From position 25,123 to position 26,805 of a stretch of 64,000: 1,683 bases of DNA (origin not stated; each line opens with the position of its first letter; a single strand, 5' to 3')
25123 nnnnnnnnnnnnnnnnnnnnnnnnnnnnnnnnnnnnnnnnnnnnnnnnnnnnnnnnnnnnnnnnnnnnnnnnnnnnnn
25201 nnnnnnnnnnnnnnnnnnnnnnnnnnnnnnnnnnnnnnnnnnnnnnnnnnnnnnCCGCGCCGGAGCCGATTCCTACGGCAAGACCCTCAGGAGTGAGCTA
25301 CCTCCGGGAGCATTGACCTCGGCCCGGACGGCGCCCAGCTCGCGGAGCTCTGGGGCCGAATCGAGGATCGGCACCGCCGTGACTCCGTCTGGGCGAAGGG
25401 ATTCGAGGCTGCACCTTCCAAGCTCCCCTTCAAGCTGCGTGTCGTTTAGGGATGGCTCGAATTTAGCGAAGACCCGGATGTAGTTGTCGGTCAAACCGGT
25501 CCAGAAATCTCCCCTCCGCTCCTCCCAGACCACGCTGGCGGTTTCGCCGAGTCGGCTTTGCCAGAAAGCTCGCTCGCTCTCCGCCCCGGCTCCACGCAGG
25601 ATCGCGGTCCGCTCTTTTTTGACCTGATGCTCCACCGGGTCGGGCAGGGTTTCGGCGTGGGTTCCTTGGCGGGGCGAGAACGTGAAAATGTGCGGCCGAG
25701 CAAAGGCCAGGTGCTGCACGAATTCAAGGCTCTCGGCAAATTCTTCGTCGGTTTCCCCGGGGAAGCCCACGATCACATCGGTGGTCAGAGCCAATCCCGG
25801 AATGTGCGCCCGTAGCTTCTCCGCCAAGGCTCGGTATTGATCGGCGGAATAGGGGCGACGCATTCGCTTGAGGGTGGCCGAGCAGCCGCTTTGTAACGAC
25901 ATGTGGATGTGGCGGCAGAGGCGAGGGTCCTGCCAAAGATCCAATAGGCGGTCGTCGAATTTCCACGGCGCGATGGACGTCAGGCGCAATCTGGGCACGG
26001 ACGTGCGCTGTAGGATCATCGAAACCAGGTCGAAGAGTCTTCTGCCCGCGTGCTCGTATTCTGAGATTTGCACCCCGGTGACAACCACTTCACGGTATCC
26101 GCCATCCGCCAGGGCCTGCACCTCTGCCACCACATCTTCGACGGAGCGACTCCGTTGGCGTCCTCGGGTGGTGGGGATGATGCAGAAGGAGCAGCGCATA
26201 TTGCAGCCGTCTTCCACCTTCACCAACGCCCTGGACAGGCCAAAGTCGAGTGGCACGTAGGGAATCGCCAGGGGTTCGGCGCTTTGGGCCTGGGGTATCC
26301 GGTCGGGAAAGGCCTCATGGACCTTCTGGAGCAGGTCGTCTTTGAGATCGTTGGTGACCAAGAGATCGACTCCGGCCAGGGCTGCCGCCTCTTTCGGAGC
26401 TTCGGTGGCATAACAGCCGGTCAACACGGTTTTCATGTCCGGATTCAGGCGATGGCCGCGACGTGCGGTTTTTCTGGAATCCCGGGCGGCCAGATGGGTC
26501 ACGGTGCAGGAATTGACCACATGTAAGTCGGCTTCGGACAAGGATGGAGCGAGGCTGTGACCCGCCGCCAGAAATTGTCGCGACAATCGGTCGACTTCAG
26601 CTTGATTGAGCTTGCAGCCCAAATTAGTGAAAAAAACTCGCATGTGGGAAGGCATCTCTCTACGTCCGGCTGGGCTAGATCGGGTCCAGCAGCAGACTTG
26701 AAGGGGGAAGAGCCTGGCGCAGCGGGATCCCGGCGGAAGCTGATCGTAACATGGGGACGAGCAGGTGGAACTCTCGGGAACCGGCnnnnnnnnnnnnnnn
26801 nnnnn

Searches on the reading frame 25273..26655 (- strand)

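Call 101: search_protein_families(library=padloc, proteins=[window:25273-26655:-], max_evalue=0.001)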
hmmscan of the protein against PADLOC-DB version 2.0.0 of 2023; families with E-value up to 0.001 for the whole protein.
window:25273-26655:- (460 aa): 1 family
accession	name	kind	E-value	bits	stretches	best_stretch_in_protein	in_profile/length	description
PDLC04689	PDC-M51A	-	6e-05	20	1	147-316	189-352/420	-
